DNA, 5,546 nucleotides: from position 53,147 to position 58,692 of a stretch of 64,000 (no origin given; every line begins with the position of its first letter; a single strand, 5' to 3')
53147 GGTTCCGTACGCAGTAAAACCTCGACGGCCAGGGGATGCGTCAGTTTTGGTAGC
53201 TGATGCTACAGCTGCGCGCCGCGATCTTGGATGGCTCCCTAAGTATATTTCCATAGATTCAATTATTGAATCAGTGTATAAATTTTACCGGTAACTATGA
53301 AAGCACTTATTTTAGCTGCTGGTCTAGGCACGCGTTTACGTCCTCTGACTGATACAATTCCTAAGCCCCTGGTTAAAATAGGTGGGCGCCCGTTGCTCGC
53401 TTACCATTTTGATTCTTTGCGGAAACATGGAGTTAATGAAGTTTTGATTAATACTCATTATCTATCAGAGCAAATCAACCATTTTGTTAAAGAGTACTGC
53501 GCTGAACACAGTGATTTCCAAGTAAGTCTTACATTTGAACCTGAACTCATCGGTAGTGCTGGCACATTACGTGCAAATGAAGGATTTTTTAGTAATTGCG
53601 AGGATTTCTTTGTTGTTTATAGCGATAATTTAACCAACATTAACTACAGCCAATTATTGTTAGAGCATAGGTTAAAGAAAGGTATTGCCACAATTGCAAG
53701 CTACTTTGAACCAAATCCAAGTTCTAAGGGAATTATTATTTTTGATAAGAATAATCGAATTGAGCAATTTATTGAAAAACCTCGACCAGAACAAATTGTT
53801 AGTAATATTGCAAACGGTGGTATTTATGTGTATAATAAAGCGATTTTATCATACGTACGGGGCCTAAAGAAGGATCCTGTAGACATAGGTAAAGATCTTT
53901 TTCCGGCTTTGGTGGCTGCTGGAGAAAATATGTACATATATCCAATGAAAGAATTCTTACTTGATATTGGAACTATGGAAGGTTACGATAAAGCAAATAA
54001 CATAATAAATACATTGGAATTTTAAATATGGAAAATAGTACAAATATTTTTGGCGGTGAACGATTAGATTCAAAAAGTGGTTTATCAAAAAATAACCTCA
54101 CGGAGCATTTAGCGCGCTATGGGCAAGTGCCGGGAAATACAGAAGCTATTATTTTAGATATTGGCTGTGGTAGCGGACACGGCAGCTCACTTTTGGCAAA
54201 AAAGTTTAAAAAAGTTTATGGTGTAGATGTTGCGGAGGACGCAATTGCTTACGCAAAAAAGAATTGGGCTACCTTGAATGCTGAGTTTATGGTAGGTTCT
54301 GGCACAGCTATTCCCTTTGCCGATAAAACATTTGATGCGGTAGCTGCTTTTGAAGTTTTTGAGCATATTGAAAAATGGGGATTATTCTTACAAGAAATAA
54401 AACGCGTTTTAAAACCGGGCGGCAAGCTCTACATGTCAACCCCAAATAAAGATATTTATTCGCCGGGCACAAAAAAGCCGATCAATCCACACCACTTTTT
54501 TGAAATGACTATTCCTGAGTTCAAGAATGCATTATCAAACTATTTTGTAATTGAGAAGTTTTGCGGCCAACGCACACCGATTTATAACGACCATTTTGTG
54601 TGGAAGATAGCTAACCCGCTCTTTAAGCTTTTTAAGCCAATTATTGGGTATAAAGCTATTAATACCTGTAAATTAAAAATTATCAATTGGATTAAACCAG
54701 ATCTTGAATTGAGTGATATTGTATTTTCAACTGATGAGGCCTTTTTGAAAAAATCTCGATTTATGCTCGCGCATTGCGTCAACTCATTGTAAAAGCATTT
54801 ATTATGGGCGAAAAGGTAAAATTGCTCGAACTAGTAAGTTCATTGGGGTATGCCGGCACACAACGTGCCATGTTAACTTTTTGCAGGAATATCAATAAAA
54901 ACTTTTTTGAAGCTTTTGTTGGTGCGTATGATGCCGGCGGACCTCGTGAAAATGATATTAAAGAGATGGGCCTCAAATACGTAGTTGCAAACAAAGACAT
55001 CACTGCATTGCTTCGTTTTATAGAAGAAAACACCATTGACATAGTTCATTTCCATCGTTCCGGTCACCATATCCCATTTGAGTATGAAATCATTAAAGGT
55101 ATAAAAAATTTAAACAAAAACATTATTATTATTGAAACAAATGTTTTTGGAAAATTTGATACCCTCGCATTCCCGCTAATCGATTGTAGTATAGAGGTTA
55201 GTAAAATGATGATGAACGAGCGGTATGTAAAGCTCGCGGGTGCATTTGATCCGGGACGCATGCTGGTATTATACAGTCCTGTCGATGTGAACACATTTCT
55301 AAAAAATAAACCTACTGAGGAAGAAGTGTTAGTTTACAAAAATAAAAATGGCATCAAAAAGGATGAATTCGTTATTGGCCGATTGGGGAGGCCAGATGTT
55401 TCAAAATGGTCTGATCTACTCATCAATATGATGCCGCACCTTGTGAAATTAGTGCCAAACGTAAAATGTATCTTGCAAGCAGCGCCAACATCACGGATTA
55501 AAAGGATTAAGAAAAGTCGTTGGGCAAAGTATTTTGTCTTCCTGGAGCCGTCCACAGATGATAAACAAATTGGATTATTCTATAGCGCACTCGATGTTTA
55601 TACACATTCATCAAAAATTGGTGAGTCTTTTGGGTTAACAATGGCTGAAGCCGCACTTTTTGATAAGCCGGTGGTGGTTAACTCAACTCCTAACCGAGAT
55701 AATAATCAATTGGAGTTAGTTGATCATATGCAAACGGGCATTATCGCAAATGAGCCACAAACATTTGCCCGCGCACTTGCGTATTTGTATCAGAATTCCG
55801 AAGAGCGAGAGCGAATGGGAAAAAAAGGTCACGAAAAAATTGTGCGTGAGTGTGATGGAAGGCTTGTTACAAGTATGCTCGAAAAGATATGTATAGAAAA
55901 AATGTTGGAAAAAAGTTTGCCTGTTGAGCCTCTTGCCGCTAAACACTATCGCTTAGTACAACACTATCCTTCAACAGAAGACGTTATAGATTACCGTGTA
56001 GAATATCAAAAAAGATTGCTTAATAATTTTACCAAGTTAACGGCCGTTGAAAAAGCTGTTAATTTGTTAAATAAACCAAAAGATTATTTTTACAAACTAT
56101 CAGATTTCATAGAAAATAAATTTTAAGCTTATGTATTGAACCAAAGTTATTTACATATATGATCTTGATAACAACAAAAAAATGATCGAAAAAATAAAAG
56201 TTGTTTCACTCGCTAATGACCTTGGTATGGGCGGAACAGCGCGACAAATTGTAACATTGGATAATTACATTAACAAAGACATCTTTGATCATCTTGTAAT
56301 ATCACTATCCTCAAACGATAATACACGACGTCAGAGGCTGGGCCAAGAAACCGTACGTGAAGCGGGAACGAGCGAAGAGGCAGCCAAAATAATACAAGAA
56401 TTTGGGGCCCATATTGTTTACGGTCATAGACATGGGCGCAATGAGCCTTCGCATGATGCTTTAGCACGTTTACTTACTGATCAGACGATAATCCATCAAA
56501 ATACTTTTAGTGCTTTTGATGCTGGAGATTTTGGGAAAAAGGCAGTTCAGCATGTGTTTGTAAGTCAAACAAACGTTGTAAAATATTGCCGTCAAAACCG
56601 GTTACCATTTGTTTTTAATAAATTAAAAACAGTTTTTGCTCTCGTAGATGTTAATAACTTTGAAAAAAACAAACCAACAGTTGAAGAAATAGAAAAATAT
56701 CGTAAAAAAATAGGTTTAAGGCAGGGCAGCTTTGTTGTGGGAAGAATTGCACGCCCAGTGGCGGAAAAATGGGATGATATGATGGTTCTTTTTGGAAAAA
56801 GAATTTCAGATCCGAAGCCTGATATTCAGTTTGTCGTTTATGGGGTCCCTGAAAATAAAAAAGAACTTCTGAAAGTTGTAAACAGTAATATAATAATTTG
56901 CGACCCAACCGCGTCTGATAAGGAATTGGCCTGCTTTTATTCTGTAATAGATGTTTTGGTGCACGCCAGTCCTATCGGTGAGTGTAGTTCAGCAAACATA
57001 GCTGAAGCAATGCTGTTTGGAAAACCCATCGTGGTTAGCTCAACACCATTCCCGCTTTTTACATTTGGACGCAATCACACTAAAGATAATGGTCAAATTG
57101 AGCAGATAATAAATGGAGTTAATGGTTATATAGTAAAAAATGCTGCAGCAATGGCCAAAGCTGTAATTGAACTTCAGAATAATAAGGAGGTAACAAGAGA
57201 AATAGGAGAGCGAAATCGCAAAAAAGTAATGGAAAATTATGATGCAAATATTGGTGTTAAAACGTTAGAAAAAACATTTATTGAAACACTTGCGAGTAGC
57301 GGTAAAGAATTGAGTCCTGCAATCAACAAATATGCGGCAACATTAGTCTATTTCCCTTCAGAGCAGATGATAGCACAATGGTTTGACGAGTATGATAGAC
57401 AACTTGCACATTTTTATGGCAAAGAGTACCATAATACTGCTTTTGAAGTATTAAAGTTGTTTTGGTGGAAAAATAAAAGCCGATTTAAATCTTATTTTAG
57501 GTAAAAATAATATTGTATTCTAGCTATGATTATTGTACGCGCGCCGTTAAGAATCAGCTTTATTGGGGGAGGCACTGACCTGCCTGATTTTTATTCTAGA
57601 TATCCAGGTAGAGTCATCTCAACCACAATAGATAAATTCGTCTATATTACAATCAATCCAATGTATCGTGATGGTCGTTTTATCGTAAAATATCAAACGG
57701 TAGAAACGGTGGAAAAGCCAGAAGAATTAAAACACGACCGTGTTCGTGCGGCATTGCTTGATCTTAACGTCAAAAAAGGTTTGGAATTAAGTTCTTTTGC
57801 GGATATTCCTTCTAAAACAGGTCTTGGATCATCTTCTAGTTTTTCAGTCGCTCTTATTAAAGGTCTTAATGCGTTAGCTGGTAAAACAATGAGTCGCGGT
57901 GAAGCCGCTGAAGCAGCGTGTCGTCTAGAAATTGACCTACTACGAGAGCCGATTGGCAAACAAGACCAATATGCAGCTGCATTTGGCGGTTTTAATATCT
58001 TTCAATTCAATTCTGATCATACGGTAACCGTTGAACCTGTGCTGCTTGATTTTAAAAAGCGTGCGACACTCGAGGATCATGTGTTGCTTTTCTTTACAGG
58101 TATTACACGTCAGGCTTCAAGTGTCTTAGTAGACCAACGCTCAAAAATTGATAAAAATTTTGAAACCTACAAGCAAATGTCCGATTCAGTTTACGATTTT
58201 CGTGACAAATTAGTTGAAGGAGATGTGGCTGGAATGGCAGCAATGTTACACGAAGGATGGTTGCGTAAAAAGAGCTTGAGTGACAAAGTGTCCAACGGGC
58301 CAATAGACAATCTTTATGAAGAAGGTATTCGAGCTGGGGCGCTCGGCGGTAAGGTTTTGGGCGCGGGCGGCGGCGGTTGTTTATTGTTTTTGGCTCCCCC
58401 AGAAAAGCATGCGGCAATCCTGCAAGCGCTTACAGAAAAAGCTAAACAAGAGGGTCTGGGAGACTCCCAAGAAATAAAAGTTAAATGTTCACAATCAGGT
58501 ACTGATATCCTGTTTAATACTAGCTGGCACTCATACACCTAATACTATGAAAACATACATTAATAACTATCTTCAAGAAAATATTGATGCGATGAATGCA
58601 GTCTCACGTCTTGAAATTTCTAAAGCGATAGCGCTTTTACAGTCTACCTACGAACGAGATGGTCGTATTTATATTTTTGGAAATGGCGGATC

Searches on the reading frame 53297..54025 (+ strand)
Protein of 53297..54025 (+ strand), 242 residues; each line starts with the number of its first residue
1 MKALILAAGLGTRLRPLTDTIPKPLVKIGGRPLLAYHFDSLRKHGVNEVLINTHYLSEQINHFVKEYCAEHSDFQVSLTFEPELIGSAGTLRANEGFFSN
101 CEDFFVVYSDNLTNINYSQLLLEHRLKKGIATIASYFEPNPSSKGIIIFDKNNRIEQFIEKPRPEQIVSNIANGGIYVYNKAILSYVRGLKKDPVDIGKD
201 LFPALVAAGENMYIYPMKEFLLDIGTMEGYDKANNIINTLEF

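Call 4: search_protein_families(library=ncbifam, proteins=[window:53297-54025:+], max_evalue=0.00001)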
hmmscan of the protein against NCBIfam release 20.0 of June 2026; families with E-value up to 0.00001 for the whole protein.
window:53297-54025:+ (242 aa): 34 families (the best 25 are shown)
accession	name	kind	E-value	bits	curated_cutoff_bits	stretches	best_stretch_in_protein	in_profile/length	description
TIGR03992.1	Arch_glmU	subfamily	2e-32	112.6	292.1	1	1-192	1-181/393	bifunctional sugar-1-phosphate nucleotidylyltransferase/acetyltransferase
NF052502.1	man1P_GTase_Rv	exception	3.5e-30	105.1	440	1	2-231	2-224/352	mannose-1-phosphate guanylyltransferase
TIGR01208.1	rmlA_long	equivalog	1.1e-28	100.1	320.25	1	2-237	1-234/353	glucose-1-phosphate thymidylyltransferase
NF045761.1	NAMPUrTaseMurU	equivalog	8.3e-28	97.8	250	1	1-187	1-181/226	N-acetylmuramate alpha-1-phosphate uridylyltransferase MurU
TIGR02091.1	glgC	equivalog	1.7e-27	96.4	424.9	1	2-234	2-256/364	glucose-1-phosphate adenylyltransferase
NF041313.1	UDPGP_AglF_Halo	equivalog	4.8e-27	94.9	400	1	1-234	1-231/234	UTP--glucose-1-phosphate uridylyltransferase AglF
NF041173.1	Sug_nt_acttase_Thmprot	equivalog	4.1e-26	91.9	600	1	1-194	1-183/405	bifunctional sugar-1-phosphate nucleotidylyltransferase/acetyltransferase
NF003670.0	PRK05293.1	equivalog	1.3e-24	86.8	470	1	3-234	7-255/382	glucose-1-phosphate adenylyltransferase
TIGR02623.1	G1P_cyt_trans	equivalog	6.6e-24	84.7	300.25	2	1-79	1-79/255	glucose-1-phosphate cytidylyltransferase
NF049965.1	GlMnHpPGnyltfHddC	equivalog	8.9e-24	84.3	300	1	1-188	1-176/221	D-glycero-D-manno-heptose 1-phosphate guanosyltransferase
TIGR01207.1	rmlA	equivalog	2.4e-19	69.5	360.65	1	2-241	1-240/286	glucose-1-phosphate thymidylyltransferase RfbA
NF002772.0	PRK02862.1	equivalog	4.1e-19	68.6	537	2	3-167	6-184/429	glucose-1-phosphate adenylyltransferase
NF001947.0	PRK00725.1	subfamily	2.1e-18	66.3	470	1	3-228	19-278/426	glucose-1-phosphate adenylyltransferase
TIGR01099.1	galU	equivalog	7.4e-17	61.8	326.8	1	1-71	2-73/261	UTP--glucose-1-phosphate uridylyltransferase GalU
NF002023.0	PRK00844.1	subfamily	4.5e-15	55.4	458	1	3-217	9-244/408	glucose-1-phosphate adenylyltransferase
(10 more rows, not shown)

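Call 5: search_protein_families(library=pfam, proteins=[window:53297-54025:+], max_evalue=0.00001)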
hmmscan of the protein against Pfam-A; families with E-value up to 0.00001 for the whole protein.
window:53297-54025:+ (242 aa): 2 families
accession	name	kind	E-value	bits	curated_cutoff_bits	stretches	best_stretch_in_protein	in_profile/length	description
PF00483.29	NTP_transferase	-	4.1e-41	141.6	21.2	1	2-237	1-242/245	Nucleotidyl transferase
PF12804.13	NTP_transf_3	-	1.7e-10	41.7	27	1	3-125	1-111/160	MobA-like NTP transferase domain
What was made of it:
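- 53297..54025 (+): Short sugar-1-phosphate nucleotidyltransferase, the only one in the window; candidate HddC, specificity unresolved. PF00483 141.6 bits (call 5).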

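Call 18: search_solved_structures(query=window:53297-54025:+, max_evalue=1e-8)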
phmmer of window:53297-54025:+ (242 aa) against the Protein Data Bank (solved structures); distinct sequences matched with E-value up to 1e-8: 55.
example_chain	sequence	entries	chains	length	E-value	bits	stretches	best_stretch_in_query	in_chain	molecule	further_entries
8x7s_B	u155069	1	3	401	1.5e-36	129.6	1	1-233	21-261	UTP--glucose-1-phosphate uridylyltransferase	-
8yre_D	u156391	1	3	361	2.3e-33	119.2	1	1-230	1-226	Mannose-1-phosphate guanylyltransferase 1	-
7x8j_A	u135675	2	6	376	2.5e-33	119.1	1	1-230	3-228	Mannose-1-phosphate guanylyltransferase 1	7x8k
7d72_K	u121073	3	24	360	2.1e-30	109.5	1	1-227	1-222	Mannose-1-phosphate guanyltransferase beta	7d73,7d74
7whr_B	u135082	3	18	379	7.2e-30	107.8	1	1-230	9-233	Nucleotidyl transferase family protein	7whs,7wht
2ggo_A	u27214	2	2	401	3.2e-16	63.1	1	1-189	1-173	401aa long hypothetical glucose-1-phosphate thymidylyltransferase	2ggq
1mc3_A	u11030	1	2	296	3.7e-16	62.9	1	1-193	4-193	GLUCOSE-1-PHOSPHATE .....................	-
1jyk_A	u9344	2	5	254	4.3e-16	62.7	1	1-68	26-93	CTP:phosphocholine Cytidylyltransferase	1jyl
5z09_A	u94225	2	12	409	2e-15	60.5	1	1-189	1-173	Dual sugar-1-phosphate nucleotidylyltransferase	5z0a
4y7t_A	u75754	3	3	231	2.2e-15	60.4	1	1-84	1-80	Nucleotidyl transferase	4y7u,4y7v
6jq8_A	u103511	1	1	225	5.6e-15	59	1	4-233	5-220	Putative 6-deoxy-D-mannoheptose pathway protein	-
1fxo_A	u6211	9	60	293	7.6e-15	58.6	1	2-241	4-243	GLUCOSE-1-PHOSPHATE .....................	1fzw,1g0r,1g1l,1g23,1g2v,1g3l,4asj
4arw_A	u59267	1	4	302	8.4e-15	58.4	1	2-241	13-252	GLUCOSE-1-PHOSPHATE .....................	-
3zlk_A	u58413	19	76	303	8.5e-15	58.4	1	2-241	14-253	GLUCOSE-1-PHOSPHATE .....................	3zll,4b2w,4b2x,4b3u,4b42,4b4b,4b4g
1h5s_D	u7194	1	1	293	9.7e-15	58.3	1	2-241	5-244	Glucose-1-phosphate thymidylyltransferase 1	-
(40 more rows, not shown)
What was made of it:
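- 53297..54025 (+): The top PDB hit is a UTP-glucose-1-P uridylyltransferase at 130 bits (call 18).
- Tried and rejected: PDB hits are split between UDP-glucose and GDP-mannose pyrophosphorylases, with HddC lower (call 18).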

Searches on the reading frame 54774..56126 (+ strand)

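Call 9: search_protein_families(library=ncbifam, proteins=[window:54774-56126:+], max_evalue=0.00001)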
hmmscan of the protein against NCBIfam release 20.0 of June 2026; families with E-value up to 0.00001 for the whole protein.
window:54774-56126:+ (450 aa): 3 families
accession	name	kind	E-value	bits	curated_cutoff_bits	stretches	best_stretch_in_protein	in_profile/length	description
NF049988.1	MGlcDAGSynMgs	equivalog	5.3e-10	39.2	400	1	158-358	173-370/398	alpha-monoglucosyldiacylglycerol synthase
TIGR03088.1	stp2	hypoth_equivalog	3.1e-07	29.8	409.05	1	131-359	132-356/374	TIGR03088 family PEP-CTERM/XrtA system glycosyltransferase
TIGR03449.1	mycothiol_MshA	equivalog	4.1e-06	25.9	462.5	1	159-354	186-382/406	D-inositol-3-phosphate glycosyltransferase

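Call 75: search_protein_families(library=pfam, proteins=[window:54774-56126:+], max_evalue=0.00001)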
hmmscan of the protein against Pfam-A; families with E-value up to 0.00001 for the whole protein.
window:54774-56126:+ (450 aa): 2 families
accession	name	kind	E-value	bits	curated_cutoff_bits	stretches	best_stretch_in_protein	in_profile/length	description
PF00534.26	Glycos_transf_1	-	9e-15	55.1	26.4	1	189-354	6-171/172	Glycosyl transferases group 1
PF13692.12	Glyco_trans_1_4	-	4e-11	43.8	27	1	200-341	6-142/142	Glycosyl transferases group 1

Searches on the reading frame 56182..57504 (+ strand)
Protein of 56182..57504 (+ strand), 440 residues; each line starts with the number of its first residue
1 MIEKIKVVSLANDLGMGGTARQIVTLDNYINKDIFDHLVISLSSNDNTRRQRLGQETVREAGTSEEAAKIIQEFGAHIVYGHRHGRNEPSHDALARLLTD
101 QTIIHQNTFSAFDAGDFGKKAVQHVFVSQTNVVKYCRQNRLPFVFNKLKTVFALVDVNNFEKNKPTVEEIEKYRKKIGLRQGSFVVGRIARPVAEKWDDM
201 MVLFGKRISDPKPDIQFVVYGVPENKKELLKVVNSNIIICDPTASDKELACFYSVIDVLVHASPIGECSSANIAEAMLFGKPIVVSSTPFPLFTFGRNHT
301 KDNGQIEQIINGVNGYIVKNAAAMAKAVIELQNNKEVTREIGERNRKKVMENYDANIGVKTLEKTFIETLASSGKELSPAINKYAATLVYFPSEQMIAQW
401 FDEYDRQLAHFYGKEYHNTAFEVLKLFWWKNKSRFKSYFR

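Call 9: search_protein_families(library=ncbifam, proteins=[window:56182-57504:+], max_evalue=0.00001)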
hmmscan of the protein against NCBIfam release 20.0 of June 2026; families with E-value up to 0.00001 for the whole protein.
window:56182-57504:+ (440 aa): 2 families
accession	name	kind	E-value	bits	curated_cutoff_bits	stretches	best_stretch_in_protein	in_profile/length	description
TIGR03088.1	stp2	hypoth_equivalog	6.2e-10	38.6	409.05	1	132-367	147-371/374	TIGR03088 family PEP-CTERM/XrtA system glycosyltransferase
NF049988.1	MGlcDAGSynMgs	equivalog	3e-08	33.5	400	1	154-373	184-391/398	alpha-monoglucosyldiacylglycerol synthase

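Call 75: search_protein_families(library=pfam, proteins=[window:56182-57504:+], max_evalue=0.00001)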
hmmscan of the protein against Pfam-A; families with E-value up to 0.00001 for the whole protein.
window:56182-57504:+ (440 aa): 2 families
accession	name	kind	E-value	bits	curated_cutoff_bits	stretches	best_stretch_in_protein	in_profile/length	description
PF13692.12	Glyco_trans_1_4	-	3.6e-11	43.9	27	1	185-333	6-141/142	Glycosyl transferases group 1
PF00534.26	Glycos_transf_1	-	4.1e-11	43.1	26.4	1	170-347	2-171/172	Glycosyl transferases group 1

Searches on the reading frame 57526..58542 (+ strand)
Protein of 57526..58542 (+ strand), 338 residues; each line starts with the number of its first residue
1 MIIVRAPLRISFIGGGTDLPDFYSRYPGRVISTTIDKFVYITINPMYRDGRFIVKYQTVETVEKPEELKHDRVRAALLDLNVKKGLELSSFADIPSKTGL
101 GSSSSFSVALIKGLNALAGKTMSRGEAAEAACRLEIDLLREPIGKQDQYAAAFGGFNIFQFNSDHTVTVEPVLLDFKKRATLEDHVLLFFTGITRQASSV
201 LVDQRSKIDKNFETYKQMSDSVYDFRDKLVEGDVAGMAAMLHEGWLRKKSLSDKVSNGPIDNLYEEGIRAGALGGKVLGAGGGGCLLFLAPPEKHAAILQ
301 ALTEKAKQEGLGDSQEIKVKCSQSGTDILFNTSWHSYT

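Call 9: search_protein_families(library=ncbifam, proteins=[window:57526-58542:+], max_evalue=0.00001)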
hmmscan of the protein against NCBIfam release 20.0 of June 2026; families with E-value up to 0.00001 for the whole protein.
window:57526-58542:+ (338 aa): 11 families
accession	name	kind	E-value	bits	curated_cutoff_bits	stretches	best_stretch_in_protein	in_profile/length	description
NF049969.1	GlMnHpPKinHddA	equivalog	6.5e-49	167.2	600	1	3-305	4-319/338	D-glycero-D-manno-heptose 7-phosphate kinase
NF009948.0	PRK13412.1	equivalog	5.3e-26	90.6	721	1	84-309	725-955/974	bifunctional fucokinase/fucose-1-phosphate guanylyltransferase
TIGR00549.1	mevalon_kin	equivalog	1.4e-18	67.4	163.05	1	73-289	66-276/276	mevalonate kinase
NF003006.0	PRK03817.1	equivalog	3.1e-17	62.6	443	1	1-212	1-209/352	galactokinase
NF003036.0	PRK03926.1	equivalog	3.9e-16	59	403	2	73-161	60-150/302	mevalonate kinase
NF001816.0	PRK00555.1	equivalog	1.1e-14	54.2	509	1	222-313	257-347/363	galactokinase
NF003472.0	PRK05101.1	equivalog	9.3e-08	31.4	499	0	80-154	107-181/382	galactokinase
TIGR00131.1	gal_kin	equivalog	2.5e-07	30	226.65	0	81-155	106-180/388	galactokinase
NF002288.1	PRK01212.1-4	equivalog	1.9e-06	27.1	194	1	69-311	56-287/303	homoserine kinase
NF003705.0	PRK05322.1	equivalog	2.9e-06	26.2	385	0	80-157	107-184/388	galactokinase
TIGR00191.1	thrB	equivalog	6.2e-06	25.3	168.25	0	79-171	73-160/304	homoserine kinase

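Call 19: search_solved_structures(query=window:57526-58542:+, max_evalue=1e-8)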
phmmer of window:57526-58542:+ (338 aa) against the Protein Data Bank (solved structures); distinct sequences matched with E-value up to 1e-8: 14.
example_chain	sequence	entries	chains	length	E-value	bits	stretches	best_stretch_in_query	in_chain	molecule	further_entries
4usm_A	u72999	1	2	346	2.9e-47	165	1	2-304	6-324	PUTATIVE SUGAR KINASE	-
4usk_A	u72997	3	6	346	1.4e-46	162.7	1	2-304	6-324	PUTATIVE SUGAR KINASE | SUGAR KINASE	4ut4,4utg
3k85_A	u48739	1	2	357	6e-40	140.9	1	4-303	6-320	D-glycero-D-manno-heptose 1-phosphate kinase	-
4n3o_A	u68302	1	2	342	9.9e-40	140.2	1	4-304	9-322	Putative D-glycero-D-manno-heptose 7-phosphate kinase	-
9iip_A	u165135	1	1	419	1.2e-17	67.6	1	84-307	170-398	L-fucokinase/L-fucose-1-P guanylyltransferase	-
5yys_A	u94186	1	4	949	1.7e-16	63.9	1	84-307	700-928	L-fucokinase, L-fucose-1-P guanylyltransferase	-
9iit_A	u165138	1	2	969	1.8e-16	63.8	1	84-307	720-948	L-fucokinase/L-fucose-1-P guanylyltransferase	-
1s4e_A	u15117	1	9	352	8.2e-13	51.8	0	2-209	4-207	Galactokinase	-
1kkh_A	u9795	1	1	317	5.6e-12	49.1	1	78-304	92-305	Mevalonate Kinase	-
1vis_A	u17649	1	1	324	6.5e-12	48.8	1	78-304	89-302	Mevalonate kinase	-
2cz9_A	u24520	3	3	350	1.3e-10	44.6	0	92-207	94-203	Probable galactokinase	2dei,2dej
6mde_A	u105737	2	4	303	1.6e-10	44.2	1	84-302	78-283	Mevalonate kinase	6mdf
4hac_A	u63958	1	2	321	2.1e-10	43.8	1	84-302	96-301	Mevalonate kinase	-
8teb_A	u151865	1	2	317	6e-09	39.1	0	259-306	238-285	Mevalonate kinase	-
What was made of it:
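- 57526..59653 (+): Separate heptose module: HddA-like GHMP kinase (57526-58542), GmhA-like SIS isomerase (58547-59143) and GmhB-like HAD phosphatase (59147-59653). Scores 165 bits to the heptose kinase WcbL 4usm (call 19).
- On GDP-D-glycero-alpha-D-manno-heptose supply (GmhA, HddA, GmhB, HddC): The kinase scores 165 bits to WcbL (call 19).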

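Call 75: search_protein_families(library=pfam, proteins=[window:57526-58542:+], max_evalue=0.00001)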
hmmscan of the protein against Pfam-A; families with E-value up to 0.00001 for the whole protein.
window:57526-58542:+ (338 aa): 2 families
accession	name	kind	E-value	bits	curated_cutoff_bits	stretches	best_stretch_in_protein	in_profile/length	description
PF00288.32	GHMP_kinases_N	-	2.9e-15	56.7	22.3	1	80-155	14-87/87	GHMP kinases N terminal domain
PF08544.19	GHMP_kinases_C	-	3.2e-10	40.7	21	1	227-305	3-82/85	GHMP kinases C terminal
